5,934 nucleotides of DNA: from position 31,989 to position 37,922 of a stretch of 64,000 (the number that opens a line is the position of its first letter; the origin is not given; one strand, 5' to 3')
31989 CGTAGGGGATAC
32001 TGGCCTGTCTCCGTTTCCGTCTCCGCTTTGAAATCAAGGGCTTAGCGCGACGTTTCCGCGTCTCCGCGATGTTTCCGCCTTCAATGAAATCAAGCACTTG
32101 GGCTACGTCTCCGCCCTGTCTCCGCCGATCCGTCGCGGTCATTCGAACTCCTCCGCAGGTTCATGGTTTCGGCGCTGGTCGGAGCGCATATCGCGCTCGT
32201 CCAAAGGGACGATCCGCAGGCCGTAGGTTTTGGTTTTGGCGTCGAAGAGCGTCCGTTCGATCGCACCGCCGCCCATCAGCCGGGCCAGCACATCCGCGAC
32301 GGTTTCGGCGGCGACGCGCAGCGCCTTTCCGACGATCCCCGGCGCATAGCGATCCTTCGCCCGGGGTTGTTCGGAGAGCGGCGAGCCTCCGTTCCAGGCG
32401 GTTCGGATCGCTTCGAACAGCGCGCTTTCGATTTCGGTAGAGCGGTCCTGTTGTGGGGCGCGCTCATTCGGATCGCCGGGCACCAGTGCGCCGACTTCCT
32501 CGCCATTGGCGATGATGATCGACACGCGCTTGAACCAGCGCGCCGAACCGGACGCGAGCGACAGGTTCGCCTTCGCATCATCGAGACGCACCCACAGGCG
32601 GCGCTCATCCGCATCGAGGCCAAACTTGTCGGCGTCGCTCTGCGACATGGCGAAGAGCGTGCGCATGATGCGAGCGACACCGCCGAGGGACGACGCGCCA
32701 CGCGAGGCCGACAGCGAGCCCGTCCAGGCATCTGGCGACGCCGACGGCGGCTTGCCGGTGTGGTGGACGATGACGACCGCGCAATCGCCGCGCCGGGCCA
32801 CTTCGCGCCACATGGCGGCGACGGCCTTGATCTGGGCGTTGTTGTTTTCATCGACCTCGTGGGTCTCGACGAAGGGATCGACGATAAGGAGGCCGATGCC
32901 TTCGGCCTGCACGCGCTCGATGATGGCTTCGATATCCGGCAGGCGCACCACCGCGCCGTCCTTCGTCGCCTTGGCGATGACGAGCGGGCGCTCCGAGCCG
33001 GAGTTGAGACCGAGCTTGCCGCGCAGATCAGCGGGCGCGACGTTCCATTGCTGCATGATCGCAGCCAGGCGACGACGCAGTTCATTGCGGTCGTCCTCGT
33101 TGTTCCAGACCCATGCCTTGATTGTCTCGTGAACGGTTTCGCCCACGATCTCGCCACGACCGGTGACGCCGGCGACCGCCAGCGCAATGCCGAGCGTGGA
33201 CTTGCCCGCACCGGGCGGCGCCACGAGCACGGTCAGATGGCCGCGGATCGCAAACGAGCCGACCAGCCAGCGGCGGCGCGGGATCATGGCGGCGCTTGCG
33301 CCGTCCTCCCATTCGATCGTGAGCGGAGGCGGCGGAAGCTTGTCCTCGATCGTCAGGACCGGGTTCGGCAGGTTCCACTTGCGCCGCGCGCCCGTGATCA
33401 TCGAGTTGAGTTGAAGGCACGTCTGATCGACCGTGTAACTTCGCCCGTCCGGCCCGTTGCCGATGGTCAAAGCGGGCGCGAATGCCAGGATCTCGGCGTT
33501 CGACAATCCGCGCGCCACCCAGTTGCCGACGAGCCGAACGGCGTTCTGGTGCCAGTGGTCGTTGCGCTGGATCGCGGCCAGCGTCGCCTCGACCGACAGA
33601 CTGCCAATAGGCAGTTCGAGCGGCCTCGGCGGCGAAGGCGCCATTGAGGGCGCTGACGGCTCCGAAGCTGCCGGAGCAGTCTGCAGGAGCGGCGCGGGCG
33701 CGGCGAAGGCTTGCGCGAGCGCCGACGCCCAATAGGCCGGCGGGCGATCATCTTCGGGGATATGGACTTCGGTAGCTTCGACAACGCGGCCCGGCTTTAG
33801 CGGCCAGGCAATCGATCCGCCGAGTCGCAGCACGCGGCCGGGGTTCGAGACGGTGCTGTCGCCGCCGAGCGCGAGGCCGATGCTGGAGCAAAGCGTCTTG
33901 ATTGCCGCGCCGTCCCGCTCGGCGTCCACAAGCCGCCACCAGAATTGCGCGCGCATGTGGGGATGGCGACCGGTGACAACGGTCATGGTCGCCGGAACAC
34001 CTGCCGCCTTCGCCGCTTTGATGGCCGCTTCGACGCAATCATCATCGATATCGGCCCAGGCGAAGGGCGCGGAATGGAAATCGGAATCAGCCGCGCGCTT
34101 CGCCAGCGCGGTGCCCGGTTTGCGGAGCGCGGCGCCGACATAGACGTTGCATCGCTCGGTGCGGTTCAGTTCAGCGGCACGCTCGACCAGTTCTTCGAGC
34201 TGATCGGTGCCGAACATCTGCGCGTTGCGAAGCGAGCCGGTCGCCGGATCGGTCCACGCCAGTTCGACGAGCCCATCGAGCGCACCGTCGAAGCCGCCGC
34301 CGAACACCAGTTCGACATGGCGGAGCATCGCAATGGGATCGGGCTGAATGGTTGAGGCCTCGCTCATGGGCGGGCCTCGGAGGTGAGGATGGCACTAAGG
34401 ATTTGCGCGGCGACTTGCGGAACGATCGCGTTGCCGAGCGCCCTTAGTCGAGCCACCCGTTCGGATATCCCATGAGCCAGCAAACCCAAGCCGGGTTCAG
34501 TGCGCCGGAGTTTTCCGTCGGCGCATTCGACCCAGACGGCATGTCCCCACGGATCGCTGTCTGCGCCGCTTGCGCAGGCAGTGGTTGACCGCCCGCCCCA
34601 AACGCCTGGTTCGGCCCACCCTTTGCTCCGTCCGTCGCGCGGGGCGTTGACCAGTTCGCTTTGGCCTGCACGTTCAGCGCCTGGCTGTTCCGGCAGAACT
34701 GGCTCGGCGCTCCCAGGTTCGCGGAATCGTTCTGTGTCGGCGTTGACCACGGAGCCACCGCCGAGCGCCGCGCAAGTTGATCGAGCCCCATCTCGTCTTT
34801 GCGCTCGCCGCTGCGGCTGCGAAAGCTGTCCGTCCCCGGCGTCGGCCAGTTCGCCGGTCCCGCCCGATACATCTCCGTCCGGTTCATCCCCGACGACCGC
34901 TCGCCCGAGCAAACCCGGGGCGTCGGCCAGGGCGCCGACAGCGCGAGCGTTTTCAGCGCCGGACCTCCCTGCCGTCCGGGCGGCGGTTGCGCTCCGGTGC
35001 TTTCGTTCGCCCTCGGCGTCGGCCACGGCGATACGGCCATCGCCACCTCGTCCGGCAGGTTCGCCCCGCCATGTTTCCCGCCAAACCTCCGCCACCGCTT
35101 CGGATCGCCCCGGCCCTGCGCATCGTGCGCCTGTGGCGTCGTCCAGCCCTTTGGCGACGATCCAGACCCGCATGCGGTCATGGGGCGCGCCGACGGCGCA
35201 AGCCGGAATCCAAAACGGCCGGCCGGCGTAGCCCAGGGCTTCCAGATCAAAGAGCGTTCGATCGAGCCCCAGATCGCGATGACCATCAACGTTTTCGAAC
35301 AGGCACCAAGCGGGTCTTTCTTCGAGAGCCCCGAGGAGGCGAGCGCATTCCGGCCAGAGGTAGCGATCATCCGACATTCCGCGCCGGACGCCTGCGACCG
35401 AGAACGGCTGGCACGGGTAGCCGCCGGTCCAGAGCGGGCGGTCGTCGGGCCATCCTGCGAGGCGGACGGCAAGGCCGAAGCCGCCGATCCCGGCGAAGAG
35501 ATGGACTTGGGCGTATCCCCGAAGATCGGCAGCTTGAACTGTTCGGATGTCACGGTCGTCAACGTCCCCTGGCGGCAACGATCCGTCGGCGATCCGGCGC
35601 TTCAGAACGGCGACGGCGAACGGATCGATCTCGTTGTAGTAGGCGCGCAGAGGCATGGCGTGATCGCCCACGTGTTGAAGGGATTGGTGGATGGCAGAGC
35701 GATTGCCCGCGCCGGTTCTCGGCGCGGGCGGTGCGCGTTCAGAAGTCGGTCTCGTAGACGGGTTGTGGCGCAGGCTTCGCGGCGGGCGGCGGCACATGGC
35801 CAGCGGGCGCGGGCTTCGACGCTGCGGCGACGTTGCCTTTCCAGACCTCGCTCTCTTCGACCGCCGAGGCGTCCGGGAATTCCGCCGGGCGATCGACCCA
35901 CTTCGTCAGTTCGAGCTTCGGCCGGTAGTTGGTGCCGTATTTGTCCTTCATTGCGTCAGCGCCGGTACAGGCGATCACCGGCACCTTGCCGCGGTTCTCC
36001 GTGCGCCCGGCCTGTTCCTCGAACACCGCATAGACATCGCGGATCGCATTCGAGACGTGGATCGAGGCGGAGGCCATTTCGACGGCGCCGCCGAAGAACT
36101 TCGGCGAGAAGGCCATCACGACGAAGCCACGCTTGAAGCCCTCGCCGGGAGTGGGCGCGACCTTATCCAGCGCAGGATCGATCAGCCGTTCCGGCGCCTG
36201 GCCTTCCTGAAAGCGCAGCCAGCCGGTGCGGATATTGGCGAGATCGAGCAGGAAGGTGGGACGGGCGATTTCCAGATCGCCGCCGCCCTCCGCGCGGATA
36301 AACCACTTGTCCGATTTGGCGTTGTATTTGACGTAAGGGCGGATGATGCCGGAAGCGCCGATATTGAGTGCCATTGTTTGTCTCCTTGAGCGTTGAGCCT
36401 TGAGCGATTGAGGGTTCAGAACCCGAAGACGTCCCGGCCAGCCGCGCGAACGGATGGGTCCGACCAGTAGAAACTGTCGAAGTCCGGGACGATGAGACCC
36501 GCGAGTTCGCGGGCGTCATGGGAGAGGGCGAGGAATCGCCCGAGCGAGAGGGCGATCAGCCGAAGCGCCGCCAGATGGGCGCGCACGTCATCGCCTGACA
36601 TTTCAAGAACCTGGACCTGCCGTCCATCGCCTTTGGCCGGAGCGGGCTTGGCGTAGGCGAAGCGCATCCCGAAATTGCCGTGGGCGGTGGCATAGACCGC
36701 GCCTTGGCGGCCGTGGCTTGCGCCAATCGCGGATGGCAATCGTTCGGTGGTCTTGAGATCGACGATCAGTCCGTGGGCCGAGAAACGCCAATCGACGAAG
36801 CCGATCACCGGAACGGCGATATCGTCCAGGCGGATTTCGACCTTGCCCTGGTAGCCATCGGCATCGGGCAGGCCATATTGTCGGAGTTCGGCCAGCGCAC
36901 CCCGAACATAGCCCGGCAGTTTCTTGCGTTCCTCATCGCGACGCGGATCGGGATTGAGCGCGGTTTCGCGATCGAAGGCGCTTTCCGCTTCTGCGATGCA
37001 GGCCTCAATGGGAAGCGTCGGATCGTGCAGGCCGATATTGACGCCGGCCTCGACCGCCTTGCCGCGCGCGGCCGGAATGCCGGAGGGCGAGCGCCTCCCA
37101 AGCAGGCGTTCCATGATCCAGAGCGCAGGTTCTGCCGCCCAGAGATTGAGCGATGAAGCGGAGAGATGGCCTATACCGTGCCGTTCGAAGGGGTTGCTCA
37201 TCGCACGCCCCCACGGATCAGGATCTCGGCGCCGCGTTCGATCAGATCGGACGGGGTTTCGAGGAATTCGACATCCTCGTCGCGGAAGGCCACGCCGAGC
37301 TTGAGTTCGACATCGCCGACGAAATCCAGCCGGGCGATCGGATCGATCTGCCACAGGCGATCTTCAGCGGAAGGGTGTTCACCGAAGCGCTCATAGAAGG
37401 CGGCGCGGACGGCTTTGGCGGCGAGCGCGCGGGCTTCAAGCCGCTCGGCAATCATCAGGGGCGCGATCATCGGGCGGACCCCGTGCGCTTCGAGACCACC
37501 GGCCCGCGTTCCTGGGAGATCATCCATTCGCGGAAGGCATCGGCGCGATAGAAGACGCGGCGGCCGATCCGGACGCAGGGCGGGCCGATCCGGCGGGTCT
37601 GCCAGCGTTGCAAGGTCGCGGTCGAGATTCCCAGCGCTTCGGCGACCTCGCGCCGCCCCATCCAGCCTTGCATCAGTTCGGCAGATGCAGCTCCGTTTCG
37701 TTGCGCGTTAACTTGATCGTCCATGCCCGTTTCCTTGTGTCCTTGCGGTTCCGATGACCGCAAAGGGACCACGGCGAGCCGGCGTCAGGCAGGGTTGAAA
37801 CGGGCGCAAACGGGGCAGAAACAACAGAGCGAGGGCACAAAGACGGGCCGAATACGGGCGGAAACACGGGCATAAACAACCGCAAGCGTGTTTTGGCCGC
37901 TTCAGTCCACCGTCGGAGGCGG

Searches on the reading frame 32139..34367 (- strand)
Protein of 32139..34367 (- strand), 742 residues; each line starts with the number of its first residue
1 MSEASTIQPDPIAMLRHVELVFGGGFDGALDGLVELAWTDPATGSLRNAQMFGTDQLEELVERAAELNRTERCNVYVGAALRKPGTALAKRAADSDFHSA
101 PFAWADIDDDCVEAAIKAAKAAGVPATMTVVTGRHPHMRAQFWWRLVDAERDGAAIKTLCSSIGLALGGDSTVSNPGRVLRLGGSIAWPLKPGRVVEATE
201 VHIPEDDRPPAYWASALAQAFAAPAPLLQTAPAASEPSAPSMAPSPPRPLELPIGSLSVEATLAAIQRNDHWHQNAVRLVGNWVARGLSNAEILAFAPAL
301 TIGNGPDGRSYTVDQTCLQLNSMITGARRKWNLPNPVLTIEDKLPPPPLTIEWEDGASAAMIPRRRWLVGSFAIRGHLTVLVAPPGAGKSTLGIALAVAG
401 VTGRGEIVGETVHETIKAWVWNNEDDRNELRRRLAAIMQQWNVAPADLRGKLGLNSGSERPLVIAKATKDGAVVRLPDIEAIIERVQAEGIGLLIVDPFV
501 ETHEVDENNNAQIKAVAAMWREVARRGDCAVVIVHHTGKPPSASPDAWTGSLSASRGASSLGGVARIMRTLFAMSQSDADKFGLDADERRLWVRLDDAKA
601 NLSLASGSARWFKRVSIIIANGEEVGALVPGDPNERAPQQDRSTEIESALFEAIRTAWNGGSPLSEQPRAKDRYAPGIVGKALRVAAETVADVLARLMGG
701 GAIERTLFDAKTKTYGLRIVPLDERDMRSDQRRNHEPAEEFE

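Call 63: search_protein_families(library=phrogs, proteins=[window:32139-34367:-], max_evalue=0.00001)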
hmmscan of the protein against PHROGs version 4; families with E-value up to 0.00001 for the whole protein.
window:32139-34367:- (742 aa): 6 families
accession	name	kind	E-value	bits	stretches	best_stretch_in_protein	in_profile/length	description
phrog_25693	-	unknown function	9.2e-53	180.3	1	360-687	34-359/405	-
phrog_906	-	DNA, RNA and nucleotide metabolism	1.2e-29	104.6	1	352-589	509-713/872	DNA polymerase/primase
phrog_3123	-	unknown function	5.3e-16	59.3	1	363-540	328-508/583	-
phrog_19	-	DNA, RNA and nucleotide metabolism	3e-10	40.6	1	375-537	352-505/621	DnaB-like replicative helicase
phrog_2597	-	DNA, RNA and nucleotide metabolism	9.2e-09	35.4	1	374-540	365-517/747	DNA primase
phrog_239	-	DNA, RNA and nucleotide metabolism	1.9e-08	34.7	1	373-568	355-550/801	DNA primase/helicase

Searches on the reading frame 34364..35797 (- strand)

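Call 63: search_protein_families(library=phrogs, proteins=[window:34364-35797:-], max_evalue=0.00001)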
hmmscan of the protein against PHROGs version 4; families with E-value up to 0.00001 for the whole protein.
window:34364-35797:- (477 aa): 3 families
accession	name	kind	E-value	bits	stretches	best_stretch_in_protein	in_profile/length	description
phrog_363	-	other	6.9e-63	213.7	1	48-473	7-315/327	DNA methyltransferase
phrog_116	-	other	6.9e-26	91.8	1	53-474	233-493/779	DNA methyltransferase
phrog_32758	-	other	7.7e-14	52.7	1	428-471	103-148/154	DNA methyltransferase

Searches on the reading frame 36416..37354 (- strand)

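Call 43: search_protein_families(library=phrogs, proteins=[window:36416-37354:-], max_evalue=0.001)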
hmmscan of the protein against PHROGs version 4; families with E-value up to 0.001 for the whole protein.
window:36416-37354:- (312 aa): 2 families
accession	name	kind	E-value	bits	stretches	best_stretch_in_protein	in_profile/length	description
phrog_10230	-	unknown function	3.7e-19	70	1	56-304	15-270/279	-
phrog_69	-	DNA, RNA and nucleotide metabolism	2.1e-05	24.7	1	62-223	88-245/501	exonuclease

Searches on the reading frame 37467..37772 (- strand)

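Call 43: search_protein_families(library=phrogs, proteins=[window:37467-37772:-], max_evalue=0.001)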
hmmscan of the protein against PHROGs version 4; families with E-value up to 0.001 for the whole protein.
window:37467-37772:- (101 aa): 6 families
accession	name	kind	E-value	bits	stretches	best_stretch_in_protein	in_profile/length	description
phrog_66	-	integration and excision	9.5e-10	39.7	1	28-87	84-143/412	excisionase and transcriptional regulator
phrog_597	-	DNA, RNA and nucleotide metabolism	8e-09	36.8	1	17-84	92-161/200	DNA binding protein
phrog_57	-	head and packaging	3.2e-07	31.4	1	31-91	6-66/199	terminase small subunit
phrog_668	-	DNA, RNA and nucleotide metabolism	1.9e-06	28.7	1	29-88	55-114/181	HTH DNA binding protein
phrog_4745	-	DNA, RNA and nucleotide metabolism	6.6e-06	26.9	1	28-99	22-99/107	DNA binding protein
phrog_2474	-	transcription regulation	0.00041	21.3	1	19-60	30-71/118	MerR-like transcriptional regulator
